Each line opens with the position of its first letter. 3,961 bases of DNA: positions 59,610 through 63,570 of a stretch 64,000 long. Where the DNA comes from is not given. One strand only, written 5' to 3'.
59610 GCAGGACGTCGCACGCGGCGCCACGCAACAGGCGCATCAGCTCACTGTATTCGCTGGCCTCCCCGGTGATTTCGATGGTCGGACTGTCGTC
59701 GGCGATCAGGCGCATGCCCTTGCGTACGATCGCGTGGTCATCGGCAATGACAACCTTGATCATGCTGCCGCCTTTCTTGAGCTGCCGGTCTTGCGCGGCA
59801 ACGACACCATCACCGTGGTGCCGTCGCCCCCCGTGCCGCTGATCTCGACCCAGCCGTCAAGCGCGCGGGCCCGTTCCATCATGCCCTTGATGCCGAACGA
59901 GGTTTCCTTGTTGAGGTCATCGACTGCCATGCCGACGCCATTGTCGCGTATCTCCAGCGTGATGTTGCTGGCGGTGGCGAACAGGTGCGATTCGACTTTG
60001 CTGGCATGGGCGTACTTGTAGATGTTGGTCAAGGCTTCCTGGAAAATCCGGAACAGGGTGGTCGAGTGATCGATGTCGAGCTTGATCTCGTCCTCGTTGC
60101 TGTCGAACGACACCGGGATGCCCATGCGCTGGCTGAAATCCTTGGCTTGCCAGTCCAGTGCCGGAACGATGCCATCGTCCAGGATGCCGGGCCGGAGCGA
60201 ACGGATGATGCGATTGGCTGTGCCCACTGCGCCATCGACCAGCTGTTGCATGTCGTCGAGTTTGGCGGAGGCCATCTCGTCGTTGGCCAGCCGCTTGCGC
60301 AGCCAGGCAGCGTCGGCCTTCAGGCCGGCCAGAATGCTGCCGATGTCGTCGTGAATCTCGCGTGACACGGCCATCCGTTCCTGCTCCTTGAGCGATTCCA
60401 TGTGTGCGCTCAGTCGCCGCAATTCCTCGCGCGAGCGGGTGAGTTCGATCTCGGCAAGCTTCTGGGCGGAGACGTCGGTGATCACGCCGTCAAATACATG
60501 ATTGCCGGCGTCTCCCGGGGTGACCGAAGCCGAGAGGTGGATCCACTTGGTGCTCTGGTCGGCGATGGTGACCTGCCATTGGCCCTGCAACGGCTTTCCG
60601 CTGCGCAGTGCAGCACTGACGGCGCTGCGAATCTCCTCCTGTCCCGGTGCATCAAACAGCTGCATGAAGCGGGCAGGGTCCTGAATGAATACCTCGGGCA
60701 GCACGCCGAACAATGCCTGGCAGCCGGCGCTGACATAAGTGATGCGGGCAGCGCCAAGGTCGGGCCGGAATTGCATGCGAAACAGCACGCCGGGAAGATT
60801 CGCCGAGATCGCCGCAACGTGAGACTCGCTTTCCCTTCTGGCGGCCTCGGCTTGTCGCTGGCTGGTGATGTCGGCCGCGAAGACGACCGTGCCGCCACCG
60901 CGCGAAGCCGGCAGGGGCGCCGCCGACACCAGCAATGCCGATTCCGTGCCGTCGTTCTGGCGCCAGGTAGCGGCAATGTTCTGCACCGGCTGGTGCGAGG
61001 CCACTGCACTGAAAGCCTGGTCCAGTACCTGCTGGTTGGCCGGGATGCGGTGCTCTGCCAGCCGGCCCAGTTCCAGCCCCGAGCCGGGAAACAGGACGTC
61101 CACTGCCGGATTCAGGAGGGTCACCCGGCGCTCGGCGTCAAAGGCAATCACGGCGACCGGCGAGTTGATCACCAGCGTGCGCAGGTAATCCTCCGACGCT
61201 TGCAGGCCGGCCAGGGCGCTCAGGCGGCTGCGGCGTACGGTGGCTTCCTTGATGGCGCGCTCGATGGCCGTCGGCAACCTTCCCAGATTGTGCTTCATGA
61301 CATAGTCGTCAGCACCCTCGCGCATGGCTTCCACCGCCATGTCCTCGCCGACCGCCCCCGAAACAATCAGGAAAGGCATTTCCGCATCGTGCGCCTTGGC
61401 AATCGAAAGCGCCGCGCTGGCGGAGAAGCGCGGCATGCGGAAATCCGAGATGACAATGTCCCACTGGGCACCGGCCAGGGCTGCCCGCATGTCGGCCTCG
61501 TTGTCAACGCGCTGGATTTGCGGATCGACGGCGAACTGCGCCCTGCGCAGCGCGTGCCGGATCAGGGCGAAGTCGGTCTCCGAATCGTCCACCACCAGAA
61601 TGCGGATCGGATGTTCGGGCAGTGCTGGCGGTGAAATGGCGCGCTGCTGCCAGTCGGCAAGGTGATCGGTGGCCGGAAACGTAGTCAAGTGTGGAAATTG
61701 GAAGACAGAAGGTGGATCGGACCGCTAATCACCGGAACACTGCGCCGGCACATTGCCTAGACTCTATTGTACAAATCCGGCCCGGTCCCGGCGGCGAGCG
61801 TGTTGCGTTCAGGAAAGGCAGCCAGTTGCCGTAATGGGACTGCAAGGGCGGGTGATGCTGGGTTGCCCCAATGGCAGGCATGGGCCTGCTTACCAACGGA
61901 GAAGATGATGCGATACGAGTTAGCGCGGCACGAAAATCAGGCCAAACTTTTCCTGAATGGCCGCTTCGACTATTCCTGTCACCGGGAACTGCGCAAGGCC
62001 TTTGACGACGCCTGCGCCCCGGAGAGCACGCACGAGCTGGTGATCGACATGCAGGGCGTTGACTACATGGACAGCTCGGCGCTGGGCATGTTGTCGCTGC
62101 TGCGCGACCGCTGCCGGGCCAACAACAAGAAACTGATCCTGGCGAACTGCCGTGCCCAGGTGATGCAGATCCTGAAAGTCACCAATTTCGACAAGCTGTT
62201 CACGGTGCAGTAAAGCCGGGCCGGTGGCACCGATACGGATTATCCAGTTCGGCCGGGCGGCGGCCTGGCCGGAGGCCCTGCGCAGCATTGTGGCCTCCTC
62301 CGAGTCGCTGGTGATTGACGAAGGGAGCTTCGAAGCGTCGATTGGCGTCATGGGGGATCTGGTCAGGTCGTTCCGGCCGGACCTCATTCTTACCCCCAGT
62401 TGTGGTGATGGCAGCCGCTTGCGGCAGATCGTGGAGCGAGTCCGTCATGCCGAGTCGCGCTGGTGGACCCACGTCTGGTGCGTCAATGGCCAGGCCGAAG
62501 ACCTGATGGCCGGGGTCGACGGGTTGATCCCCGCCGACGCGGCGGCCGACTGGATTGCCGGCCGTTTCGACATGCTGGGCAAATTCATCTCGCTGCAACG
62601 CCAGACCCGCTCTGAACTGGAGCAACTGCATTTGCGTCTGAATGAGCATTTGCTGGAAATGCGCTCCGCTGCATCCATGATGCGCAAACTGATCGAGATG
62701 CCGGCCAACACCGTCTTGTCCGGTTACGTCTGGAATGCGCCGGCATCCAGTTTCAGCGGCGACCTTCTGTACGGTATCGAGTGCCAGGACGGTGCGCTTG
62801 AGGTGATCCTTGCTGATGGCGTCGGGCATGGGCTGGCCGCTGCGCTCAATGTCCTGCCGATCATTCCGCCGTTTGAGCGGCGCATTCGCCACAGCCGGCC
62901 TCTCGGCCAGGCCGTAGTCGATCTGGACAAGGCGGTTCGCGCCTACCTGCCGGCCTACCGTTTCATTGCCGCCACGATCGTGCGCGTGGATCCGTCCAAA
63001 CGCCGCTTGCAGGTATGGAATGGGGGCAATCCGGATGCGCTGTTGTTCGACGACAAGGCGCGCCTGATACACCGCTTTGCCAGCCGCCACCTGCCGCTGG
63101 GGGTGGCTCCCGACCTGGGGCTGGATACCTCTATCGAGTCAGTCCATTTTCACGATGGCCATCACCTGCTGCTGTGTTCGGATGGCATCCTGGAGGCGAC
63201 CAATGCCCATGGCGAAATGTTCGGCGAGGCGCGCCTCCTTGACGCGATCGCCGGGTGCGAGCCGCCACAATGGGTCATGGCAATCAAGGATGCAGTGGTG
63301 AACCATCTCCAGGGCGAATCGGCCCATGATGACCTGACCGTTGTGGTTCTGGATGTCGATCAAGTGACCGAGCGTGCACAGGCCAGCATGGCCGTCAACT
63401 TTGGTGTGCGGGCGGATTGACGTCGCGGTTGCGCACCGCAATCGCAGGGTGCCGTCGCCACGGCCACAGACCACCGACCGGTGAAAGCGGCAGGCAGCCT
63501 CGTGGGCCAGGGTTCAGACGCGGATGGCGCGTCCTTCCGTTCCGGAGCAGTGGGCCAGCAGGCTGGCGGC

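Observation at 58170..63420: Disassembled HptB/HsbR/HsbA-like partner-switching module with no sigma or anti-sigma factor in cis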

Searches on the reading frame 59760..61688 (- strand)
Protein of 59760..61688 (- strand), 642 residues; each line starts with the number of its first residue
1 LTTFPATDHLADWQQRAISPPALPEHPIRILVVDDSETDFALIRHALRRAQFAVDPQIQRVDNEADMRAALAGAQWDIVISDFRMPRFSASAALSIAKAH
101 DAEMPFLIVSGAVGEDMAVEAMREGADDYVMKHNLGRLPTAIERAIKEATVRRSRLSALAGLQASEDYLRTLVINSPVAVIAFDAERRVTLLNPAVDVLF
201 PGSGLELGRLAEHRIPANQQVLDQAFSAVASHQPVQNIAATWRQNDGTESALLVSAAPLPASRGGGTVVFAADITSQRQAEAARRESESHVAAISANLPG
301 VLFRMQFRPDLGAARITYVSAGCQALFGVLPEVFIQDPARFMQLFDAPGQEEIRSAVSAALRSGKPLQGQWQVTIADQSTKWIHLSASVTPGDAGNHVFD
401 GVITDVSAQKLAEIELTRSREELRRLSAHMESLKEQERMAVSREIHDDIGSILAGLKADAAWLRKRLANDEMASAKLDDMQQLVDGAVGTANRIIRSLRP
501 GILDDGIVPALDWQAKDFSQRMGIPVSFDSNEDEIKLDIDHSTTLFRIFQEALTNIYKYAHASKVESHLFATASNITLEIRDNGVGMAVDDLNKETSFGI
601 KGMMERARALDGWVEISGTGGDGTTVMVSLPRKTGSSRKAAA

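Call 3: search_protein_families(library=pfam, proteins=[window:59760-61688:-], max_evalue=0.01)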
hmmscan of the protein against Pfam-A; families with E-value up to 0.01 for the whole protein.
window:59760-61688:- (642 aa): 8 families
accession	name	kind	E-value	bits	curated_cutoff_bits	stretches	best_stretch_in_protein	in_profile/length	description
PF00072.30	Response_reg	-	2.2e-13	50.8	30.2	1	30-141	1-109/111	Response regulator receiver domain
PF08448.16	PAS_4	-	4.9e-12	46.5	23.1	2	175-279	3-110/110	PAS fold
PF02518.31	HATPase_c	-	4.6e-11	43.6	26.4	1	542-633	3-110/111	Histidine kinase-, DNA gyrase B-, and HSP90-like ATPase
PF07730.19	HisKA_3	-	5.7e-10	40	24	1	437-501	1-66/68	Histidine kinase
PF13426.13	PAS_9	-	5.3e-07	30.3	27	1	315-407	12-102/103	PAS domain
PF08447.18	PAS_3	-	4.1e-06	27.4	25.6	1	317-398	2-83/89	PAS fold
PF00989.32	PAS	-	0.00015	22.2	22.6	0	169-259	3-96/113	PAS fold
PF13188.13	PAS_8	-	0.0075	16.6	21.8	0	169-195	3-29/65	PAS domain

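Call 5: search_protein_families(library=ncbifam, proteins=[window:59760-61688:-], max_evalue=0.001)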
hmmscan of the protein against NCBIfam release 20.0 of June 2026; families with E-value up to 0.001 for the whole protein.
window:59760-61688:- (642 aa): 53 families (the best 25 are shown)
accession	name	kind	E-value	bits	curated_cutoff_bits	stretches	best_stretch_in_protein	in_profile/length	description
NF008649.0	PRK11644.1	equivalog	1.5e-34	119.6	408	1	409-633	273-497/499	signal transduction histidine-protein kinase/phosphatase UhpB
NF052443.1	SensHisKinMctS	equivalog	1.3e-33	116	700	1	421-637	234-453/457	two-component system sensor histidine kinase MctS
NF007896.0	PRK10600.1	equivalog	4.6e-24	85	578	1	376-631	335-584/598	nitrate/nitrite two-component system sensor histidine kinase NarX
NF008184.0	PRK10935.1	equivalog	7.2e-23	81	553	1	436-634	362-561/565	nitrate/nitrite two-component system sensor histidine kinase NarQ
NF047466.1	hybrid_RR_LvrB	exception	4.6e-22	78.7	500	1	28-158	4-132/377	hybrid histidine kinase/response regulator LvrB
NF052531.1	Strep_LiaS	equivalog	4.9e-19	68.8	450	1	410-631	106-326/328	envelope stress sensor histidine kinase LiaS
NF053781.1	cdiGMPphdstlr2612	equivalog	3.9e-14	51.3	1600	1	273-420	440-586/1268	Tlr1612 family c-di-GMP phosphodiesterase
NF006900.1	PRK09390.1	equivalog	4.6e-13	49.2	255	1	29-152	6-126/203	response regulator FixJ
TIGR00229.1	sensory_box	domain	3.1e-11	43.5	22.9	1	163-283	1-125/126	PAS domain S-box protein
NF008469.0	PRK11361.1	equivalog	1.3e-10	40.6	714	1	29-177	6-150/461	acetoacetate metabolism transcriptional regulator AtoC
TIGR01818.1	ntrC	equivalog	1.4e-10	40.6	558.6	1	30-155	1-123/463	nitrogen regulation protein NR(I)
NF047793.1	ResRegPgtA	equivalog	4.7e-10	38.9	650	1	29-149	7-124/414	two-component system response regulator PgtA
NF045505.1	RR_RssB_Pseudo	equivalog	8.4e-10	38.2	700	1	28-153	6-129/394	two-component system response regulator RssB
NF046044.1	PnpS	equivalog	1.3e-09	37.5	400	1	158-286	46-172/390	two-component system histidine kinase PnpS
NF041777.1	sens_FixL_Rhizob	equivalog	1.7e-09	36.9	850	1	317-425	19-127/485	sensor protein FixL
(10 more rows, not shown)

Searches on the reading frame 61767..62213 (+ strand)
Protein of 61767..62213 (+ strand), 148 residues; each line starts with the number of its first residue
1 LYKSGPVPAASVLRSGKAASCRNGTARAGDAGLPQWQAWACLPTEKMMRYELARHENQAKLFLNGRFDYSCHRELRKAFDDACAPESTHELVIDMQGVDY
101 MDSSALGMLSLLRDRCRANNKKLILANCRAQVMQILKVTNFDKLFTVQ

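Call 3: search_protein_families(library=pfam, proteins=[window:61767-62213:+], max_evalue=0.01)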
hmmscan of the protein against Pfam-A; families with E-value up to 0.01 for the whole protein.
window:61767-62213:+ (148 aa): 2 families
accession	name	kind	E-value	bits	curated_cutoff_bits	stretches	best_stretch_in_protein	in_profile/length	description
PF01740.26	STAS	-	5.8e-17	61.8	22.6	1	53-147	5-99/106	STAS domain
PF13466.11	STAS_2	-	8.7e-14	51.9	29.2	1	63-142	3-80/80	STAS domain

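Call 5: search_protein_families(library=ncbifam, proteins=[window:61767-62213:+], max_evalue=0.001)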
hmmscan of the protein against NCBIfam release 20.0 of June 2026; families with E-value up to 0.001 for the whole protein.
window:61767-62213:+ (148 aa): 5 families
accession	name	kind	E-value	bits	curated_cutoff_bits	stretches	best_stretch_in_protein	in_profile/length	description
TIGR00377.1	ant_ant_sig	superfamily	1.3e-17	63.6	53.45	1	48-147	3-102/108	anti-sigma factor antagonist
TIGR02886.1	spore_II_AA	equivalog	1.8e-08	34.3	114.75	1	61-144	12-95/106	anti-sigma F factor antagonist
TIGR00815.1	sulP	subfamily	0.00045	18.8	380.45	1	81-144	494-552/565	sulfate permease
NF047705.1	slr1659_superfam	superfamily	0.00058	20.2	100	1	49-145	7-106/111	slr1659 superfamily regulator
NF033618.0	mlaB_1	equivalog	0.00085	19.7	90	0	52-143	3-90/94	lipid asymmetry maintenance protein MlaB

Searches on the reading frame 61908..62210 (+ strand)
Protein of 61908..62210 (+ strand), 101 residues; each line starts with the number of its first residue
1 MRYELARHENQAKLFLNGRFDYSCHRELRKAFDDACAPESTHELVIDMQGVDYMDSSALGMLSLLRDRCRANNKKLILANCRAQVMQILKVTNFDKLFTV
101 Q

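Call 12: search_protein_families(library=pfam, proteins=[window:61908-62210:+], max_evalue=10)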
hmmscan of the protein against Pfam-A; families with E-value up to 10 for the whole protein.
seq(101 aa): 3 families
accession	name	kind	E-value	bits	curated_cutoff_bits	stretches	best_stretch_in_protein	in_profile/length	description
PF01740.26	STAS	-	1.7e-17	63.5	22.6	1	6-100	5-99/106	STAS domain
PF13466.11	STAS_2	-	3.3e-14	53.3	29.2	1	16-95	3-80/80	STAS domain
PF19265.4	DUF5908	-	0.018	16.3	27.7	1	70-91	30-51/55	Family of unknown function (DUF5908)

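Call 37: search_solved_structures(query=window:61908-62210:+, max_evalue=0.01, show_alignments=3)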
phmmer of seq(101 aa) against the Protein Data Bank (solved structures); distinct sequences matched with E-value up to 0.01: 1.
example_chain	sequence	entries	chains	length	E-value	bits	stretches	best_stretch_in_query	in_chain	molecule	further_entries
1sbo_A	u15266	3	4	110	1.3e-11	47.7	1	3-100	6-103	Putative anti-sigma factor antagonist TM1442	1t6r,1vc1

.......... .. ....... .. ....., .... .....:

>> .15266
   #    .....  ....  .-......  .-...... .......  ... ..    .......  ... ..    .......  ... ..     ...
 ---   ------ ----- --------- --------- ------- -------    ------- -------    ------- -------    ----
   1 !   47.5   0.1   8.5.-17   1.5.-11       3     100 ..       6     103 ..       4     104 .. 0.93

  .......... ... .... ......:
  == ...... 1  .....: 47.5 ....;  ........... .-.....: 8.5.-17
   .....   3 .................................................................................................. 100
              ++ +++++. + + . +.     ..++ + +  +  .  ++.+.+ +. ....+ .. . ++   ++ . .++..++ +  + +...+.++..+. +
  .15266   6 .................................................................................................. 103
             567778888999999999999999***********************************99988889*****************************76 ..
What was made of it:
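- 61908..62213 (+): HsbA/CrsA/RsbV-type single-domain STAS protein, 101 aa, with phosphorylatable Ser56. The mechanical ORF starts at 61767. It aligns to the TM1442 anti-sigma antagonist, E 1e-11 (call 37).
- On RsbV/SpoIIAA/HsbA-type anti-sigma-factor antagonists (single-domain STAS): The PDB protein TM1442 matches at E 1e-11 (call 37).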

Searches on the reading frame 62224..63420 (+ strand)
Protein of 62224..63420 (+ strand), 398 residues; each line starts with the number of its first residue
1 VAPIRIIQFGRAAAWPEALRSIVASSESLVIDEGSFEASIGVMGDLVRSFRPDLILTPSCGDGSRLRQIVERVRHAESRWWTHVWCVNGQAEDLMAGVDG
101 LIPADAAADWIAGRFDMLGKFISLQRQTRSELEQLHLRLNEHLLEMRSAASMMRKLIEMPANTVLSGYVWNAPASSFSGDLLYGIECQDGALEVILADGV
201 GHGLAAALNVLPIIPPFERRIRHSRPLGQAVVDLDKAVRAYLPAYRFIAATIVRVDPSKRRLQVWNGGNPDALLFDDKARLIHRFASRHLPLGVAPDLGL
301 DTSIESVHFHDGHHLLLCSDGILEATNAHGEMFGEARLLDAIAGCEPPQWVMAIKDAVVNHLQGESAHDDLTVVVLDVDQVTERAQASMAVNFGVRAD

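Call 3: search_protein_families(library=pfam, proteins=[window:62224-63420:+], max_evalue=0.01)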
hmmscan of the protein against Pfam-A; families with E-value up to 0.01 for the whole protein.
window:62224-63420:+ (398 aa): 1 family
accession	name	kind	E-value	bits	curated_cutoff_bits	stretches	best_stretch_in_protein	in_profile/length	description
PF07228.17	SpoIIE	-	5.3e-35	121.5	25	1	189-378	2-191/192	Stage II sporulation protein E (SpoIIE)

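Call 5: search_protein_families(library=ncbifam, proteins=[window:62224-63420:+], max_evalue=0.001)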
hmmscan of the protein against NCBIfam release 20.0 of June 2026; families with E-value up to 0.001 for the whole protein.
window:62224-63420:+ (398 aa): 1 family
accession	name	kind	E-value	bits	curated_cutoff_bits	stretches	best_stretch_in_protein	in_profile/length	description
TIGR02865.1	spore_II_E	equivalog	1.7e-06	26.4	490.8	1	176-376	565-761/764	stage II sporulation protein E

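Call 7: find_encoding_contigs(protein=window:62224-63420:+, flank=10000, max_places=4)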
Protein window:62224-63420:+ (398 aa): no gene with exactly this product is on record in the collection.

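Call 13: find_homologous_proteins(query=window:62224-63420:+)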
Query window:62224-63420:+ (398 aa): 337 proteins with E <= 0.001 among 8000 candidates; the best 120 are listed.
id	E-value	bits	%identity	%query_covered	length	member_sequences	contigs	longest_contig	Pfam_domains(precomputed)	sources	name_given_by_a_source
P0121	1.7e-264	895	100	100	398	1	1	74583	PF07228.18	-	-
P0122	3.8e-203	693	77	100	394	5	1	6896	PF07228.18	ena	-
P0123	5.3e-189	646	74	98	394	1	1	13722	PF07228.18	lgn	-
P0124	7.8e-63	231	36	89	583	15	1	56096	PF13581.13,PF00072.31,PF07228.18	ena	-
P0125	8.9e-63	231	38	85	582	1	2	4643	PF13581.13,PF00072.31,PF07228.18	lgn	-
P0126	1.8e-62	230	37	84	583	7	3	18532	PF13581.13,PF00072.31,PF07228.18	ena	-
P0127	2.4e-62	229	35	88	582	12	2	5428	PF13581.13,PF00072.31,PF07228.18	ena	-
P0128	3.8e-62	229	38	84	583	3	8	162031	PF13581.13,PF00072.31,PF07228.18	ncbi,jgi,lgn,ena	jgi:CheY-like chemotaxis protein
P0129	2.6e-61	226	35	86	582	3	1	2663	PF13581.13,PF00072.31,PF07228.18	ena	-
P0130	2.6e-61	226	36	86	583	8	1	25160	PF13581.13,PF00072.31,PF07228.18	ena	-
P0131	3.9e-61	225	35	86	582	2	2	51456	PF13581.13,PF00072.31,PF07228.18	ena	-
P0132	1.1e-60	224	35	86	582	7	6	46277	PF13581.13,PF00072.31,PF07228.18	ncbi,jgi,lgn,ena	-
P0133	2.1e-60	223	37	82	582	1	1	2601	PF13581.13,PF00072.31,PF07228.18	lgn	-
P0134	6.5e-60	221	36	84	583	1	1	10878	PF13581.13,PF00072.31,PF07228.18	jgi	-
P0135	8.1e-60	221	36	84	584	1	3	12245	PF13581.13,PF00072.31,PF07228.18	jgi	jgi:CheY-like chemotaxis protein/anti-sigma regulatory factor (Ser/Thr protein kinase)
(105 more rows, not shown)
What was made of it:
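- HsbR-type relatives of the PP2C protein (call 13).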

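Call 53: predict_structure(alignment_id=A1)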
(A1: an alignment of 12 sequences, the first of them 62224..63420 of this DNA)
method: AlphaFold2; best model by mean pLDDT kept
length: 398 residues; sequences in the alignment: 12
mean_pLDDT: 83.2   pTM: 0.60
mean pLDDT of the five models: 83.2, 83.1, 82.9, 81.5, 81.2
residues with pLDDT >= 90: 135; 70-90: 206; 50-70: 43; < 50: 14
segments of 3 or more residues with pLDDT < 50: 154-161, 394-398
pLDDT, mean of each block of 10 residues (from residue 1): 82 81 87 72 84 87 79 82 89 86 88 86 84 76 59 49 64 73 84 90 78 84 84 90 86 93 95 93 95 79 95 94 92 95 90 94 86 90 78 49
secondary structure, 60 per line:
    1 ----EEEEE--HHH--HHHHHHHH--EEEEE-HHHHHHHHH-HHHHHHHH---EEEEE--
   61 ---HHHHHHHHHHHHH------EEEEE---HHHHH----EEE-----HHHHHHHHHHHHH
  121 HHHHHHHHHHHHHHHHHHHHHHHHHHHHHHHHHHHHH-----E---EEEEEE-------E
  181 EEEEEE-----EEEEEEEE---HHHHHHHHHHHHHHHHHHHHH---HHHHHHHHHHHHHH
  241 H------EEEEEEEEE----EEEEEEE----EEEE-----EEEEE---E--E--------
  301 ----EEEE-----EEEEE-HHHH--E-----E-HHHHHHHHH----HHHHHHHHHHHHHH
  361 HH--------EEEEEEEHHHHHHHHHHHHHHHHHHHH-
elements in order: E5-9 H17-24 E27-31 H33-41 H43-50 E54-58 H64-76 E83-87 H91-95 E100-102 H108-157 E167-172 E180-186 E192-199 H203-223 H227-241 E248-256 E261-267 E272-275 E281-285 E305-308 E314-318 H320-323 H334-342 H347-362 E371-377 H378-397
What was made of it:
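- Checked: AlphaFold2 predicts residues 1-107 as a (beta-alpha)5 receiver fold followed by a long helix (pLDDT about 80-88, call 53).
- The model is confidently folded (pLDDT 83, call 53).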

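Call 55: fold_search(model_id=the predicted structure, library=pdb)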
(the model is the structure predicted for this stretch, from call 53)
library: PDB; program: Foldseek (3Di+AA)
matches with E <= 10: 1555; with E <= 0.001: 100
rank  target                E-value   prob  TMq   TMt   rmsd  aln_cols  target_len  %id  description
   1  3f7a_B                6.7e-16  1.00  0.48  0.50   8.0       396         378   17  Structure of Orthorhombic crystal form of Pseudomonas aeruginosa RssB (released 2009-11-24)
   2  3eq2_A                2.0e-15  1.00  0.52  0.55   7.5       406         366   16  Structure of Hexagonal Crystal form of Pseudomonas aeruginosa RssB (released 2009-10-20)
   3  3f7a_A                7.2e-15  1.00  0.42  0.44   8.8       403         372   16  Structure of Orthorhombic crystal form of Pseudomonas aeruginosa RssB (released 2009-11-24)
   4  3eq2_B                1.1e-14  1.00  0.52  0.55   7.8       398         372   17  Structure of Hexagonal Crystal form of Pseudomonas aeruginosa RssB (released 2009-10-20)
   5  3pu9_A                1.2e-12  1.00  0.47  0.77   4.4       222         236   21  Crystal structure of serine/threonine phosphatase Sphaerobacter thermophilus DSM 20745 (released 2010-12-22)
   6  6k4e_A                2.5e-12  1.00  0.49  0.77   3.8       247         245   20  SiaA-PP2C domain of Pseudomonas aeruginosa (released 2019-06-26)
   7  6k4e_B                2.8e-12  1.00  0.47  0.74   2.5       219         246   22  SiaA-PP2C domain of Pseudomonas aeruginosa (released 2019-06-26)
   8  3ke6_A                2.8e-11  1.00  0.45  0.50   3.6       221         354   19  The crystal structure of the RsbU and RsbW domains of Rv1364c from Mycobacterium tuberculosis (released 2010-11-10)
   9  3ke6_B                2.5e-10  1.00  0.45  0.51   3.5       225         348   19  The crystal structure of the RsbU and RsbW domains of Rv1364c from Mycobacterium tuberculosis (released 2010-11-10)
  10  3f79_D                4.3e-10  1.00  0.39  0.65   7.2       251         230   16  Structure of pseudo-centered cell crystal form of the C-terminal phosphatase domain of P. aeruginosa RssB (released 2009-11-24)
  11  5d2u                  6.1e-10  1.00  0.41  0.65   4.6       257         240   20  Crystal structure of tPphA Variant - H39A (released 2016-05-04)
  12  5ucg_D                8.6e-10  1.00  0.44  0.52   3.9       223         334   17  Structure of the PP2C Phosphatase Domain and a Fragment of the Regulatory Domain of the Cell Fate Determinant SpoIIE f (released 2017-05-31)
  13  8twd_C                9.1e-10  1.00  0.32  0.38  16.8       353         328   15  Structure of IraM-bound RssB (released 2024-01-10)
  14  5iti                  1.0e-09  1.00  0.40  0.64   4.9       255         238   21  A cynobacterial PP2C (tPphA) structure (released 2016-05-04)
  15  2j86_A                1.2e-09  1.00  0.42  0.67   3.9       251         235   20  Structural analysis of the PP2C Family Phosphatase tPphA of Thermosynechococcus elongatus (released 2007-11-06)
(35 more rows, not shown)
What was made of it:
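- Checked: The best Foldseek hit is full-length P. aeruginosa RssB (REC-linker-PP2C; E 7e-16, call 55).
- Pseudo-receiver fold (calls 53, 55). Those RssB structures are the top fold matches of the window PP2C model, which has a 50-residue linker helix (calls 53, 55).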
